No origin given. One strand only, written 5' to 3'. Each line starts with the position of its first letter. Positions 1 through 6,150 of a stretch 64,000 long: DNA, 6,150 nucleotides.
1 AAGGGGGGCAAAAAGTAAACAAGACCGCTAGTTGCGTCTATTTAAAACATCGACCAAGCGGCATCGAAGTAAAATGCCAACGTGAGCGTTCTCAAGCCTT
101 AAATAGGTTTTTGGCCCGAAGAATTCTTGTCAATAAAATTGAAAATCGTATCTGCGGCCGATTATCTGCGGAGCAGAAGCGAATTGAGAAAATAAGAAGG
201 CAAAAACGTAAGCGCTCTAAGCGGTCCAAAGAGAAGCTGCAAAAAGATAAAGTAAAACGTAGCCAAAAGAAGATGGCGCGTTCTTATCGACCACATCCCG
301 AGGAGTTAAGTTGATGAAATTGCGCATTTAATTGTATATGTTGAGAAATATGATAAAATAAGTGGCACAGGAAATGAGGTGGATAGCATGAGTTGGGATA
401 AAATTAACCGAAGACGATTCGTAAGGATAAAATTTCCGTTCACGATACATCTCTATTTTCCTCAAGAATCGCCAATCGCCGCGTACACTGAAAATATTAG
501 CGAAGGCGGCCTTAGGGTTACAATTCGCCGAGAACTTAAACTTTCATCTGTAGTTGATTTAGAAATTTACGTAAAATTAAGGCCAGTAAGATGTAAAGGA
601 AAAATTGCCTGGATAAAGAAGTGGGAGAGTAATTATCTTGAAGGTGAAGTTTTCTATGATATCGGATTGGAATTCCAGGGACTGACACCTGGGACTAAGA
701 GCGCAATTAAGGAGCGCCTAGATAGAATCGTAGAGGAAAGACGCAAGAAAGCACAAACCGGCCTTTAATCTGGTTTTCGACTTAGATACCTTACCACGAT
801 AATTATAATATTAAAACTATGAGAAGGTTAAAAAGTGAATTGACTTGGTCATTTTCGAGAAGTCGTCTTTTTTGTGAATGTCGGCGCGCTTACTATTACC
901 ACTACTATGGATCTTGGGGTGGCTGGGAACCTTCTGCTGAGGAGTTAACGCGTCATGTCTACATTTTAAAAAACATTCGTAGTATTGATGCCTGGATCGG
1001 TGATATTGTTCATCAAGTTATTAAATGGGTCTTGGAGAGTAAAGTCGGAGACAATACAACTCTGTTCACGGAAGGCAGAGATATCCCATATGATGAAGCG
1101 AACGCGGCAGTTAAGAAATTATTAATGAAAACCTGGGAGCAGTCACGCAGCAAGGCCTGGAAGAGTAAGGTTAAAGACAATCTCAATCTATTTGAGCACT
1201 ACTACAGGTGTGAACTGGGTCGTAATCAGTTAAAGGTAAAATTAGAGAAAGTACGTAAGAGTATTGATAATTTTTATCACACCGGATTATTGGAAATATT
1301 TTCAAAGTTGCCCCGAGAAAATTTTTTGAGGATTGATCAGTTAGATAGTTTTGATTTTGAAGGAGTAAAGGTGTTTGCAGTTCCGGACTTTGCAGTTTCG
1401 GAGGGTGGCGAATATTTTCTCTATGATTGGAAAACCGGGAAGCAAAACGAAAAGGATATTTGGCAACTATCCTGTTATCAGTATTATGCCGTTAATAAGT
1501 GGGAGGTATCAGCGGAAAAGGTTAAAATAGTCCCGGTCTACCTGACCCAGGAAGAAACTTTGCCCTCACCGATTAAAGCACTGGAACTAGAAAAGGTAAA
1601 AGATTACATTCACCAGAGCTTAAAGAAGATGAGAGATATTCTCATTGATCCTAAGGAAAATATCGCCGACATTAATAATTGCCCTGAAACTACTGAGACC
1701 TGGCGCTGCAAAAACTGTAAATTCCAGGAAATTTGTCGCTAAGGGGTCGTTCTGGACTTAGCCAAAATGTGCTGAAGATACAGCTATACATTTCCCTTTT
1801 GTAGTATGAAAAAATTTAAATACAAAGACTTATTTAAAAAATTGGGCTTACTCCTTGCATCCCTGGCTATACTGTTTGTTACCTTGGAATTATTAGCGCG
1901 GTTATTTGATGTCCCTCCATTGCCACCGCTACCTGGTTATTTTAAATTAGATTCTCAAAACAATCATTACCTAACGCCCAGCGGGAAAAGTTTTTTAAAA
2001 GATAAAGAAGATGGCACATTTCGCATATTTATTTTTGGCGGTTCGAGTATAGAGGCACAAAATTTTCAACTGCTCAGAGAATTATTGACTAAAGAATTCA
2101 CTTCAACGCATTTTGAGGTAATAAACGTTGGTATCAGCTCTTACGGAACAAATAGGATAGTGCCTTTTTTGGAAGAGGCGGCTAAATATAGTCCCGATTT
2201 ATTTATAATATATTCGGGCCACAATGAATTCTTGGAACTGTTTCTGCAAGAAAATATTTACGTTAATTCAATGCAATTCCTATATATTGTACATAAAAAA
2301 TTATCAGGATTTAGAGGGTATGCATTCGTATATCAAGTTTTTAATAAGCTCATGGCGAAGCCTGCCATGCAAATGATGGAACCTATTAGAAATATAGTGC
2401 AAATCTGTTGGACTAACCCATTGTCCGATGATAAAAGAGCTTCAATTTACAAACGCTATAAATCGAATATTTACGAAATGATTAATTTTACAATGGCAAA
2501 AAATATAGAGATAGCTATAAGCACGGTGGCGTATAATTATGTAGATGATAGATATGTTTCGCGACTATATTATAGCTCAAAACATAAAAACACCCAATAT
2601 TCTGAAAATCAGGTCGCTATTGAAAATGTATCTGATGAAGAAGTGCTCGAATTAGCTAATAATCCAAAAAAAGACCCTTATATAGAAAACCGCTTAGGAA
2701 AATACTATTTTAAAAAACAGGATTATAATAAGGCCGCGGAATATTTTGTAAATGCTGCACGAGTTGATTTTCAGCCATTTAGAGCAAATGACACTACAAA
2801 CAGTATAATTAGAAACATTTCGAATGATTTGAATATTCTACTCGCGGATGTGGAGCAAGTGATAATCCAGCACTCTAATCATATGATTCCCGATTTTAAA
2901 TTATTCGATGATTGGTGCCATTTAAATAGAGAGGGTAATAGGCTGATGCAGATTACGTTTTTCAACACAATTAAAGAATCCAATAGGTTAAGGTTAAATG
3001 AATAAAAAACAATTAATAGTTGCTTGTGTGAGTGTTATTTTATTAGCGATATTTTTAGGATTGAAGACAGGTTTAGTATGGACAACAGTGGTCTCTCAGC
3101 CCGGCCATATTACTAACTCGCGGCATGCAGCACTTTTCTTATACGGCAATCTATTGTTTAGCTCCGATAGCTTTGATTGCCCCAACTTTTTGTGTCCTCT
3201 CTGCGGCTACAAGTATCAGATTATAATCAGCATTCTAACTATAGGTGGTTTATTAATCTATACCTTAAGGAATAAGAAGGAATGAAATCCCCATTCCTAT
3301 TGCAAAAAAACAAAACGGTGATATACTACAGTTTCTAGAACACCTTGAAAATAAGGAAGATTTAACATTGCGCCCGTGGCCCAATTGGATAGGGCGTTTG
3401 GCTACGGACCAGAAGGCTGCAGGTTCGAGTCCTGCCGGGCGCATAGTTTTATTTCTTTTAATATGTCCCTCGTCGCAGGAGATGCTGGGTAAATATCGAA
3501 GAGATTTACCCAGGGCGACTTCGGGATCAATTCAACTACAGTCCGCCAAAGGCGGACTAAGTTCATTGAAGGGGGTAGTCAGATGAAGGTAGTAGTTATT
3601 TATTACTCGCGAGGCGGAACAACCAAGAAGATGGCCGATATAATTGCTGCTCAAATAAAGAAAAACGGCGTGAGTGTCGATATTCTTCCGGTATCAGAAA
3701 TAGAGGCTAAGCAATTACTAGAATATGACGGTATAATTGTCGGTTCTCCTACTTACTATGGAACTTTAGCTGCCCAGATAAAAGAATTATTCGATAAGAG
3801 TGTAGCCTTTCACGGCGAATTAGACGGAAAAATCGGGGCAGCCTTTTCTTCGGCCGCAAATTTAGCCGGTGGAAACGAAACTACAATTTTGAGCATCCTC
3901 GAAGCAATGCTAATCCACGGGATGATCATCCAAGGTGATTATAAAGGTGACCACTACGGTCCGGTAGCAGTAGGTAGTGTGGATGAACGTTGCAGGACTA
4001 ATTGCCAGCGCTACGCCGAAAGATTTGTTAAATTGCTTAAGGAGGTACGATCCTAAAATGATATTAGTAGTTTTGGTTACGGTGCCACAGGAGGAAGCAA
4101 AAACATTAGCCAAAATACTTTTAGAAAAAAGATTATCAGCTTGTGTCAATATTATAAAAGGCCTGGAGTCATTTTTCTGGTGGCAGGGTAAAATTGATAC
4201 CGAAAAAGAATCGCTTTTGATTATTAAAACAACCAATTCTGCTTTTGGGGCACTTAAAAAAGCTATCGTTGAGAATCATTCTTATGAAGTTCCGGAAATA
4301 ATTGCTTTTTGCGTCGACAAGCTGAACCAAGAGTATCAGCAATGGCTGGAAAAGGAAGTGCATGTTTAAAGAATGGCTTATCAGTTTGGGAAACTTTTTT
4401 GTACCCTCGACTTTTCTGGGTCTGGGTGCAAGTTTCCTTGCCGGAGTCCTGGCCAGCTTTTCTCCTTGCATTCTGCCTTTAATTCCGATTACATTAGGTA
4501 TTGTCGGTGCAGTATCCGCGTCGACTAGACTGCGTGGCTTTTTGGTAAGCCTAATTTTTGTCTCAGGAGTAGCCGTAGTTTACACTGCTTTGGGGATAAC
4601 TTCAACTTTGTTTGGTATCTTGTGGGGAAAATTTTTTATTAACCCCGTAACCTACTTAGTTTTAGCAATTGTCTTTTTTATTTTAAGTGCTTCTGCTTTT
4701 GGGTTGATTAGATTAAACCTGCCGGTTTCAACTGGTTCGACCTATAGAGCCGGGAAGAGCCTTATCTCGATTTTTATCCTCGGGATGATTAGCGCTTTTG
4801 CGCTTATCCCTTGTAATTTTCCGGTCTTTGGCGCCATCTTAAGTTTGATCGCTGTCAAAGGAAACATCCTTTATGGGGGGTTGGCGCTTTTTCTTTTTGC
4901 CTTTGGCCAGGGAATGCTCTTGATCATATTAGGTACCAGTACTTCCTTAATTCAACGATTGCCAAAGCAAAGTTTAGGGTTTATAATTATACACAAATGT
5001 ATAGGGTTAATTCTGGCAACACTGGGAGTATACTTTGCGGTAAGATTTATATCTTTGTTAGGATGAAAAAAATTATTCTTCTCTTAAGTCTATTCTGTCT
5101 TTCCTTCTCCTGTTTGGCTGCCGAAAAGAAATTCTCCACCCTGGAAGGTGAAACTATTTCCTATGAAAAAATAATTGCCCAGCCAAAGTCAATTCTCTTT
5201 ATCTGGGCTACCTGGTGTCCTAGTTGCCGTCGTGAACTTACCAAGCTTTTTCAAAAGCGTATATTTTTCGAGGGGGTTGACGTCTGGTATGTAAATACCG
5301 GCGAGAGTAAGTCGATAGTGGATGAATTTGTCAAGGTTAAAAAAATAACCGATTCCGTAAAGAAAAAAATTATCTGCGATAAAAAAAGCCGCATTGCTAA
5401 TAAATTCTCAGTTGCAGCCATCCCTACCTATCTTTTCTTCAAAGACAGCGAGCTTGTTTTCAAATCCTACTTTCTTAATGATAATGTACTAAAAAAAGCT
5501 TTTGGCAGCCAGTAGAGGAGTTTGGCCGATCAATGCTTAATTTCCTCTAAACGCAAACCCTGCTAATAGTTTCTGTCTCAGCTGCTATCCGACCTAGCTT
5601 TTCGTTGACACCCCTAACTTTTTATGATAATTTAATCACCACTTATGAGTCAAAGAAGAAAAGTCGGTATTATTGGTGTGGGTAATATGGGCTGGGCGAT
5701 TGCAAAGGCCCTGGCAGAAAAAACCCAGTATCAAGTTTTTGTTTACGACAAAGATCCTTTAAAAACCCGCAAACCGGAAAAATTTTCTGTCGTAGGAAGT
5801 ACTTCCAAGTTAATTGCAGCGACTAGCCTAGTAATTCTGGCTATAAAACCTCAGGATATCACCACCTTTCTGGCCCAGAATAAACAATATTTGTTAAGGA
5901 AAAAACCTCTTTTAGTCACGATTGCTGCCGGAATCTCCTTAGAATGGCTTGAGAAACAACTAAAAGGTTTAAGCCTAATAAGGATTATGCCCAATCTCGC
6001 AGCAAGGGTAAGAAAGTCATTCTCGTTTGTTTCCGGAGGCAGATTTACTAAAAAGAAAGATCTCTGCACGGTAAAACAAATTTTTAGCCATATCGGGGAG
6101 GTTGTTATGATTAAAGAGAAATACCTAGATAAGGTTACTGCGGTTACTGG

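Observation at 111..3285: AT-rich accessory-looking cluster upstream of tRNA-Arg: basic mini-protein, PilZ, Cas4-like nuclease, membrane SGNH hydrolase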

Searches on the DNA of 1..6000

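Call 11: search_rna_families(source=window, start=1, end=6000, threshold=evalue, max_evalue=0.1)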
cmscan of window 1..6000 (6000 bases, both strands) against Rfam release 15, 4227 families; matches with E-value up to 0.1: 2.
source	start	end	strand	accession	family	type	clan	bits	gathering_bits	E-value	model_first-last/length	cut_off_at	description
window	3370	3443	+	RF00005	tRNA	Gene; tRNA;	CL00001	66.5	29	2.7e-13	1-71/71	no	tRNA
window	3370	3444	-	RF04354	Plastid-ycf2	Cis-reg;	-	27.2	65.7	0.02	1-75/75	no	Plastid-ycf2 5UTR RNA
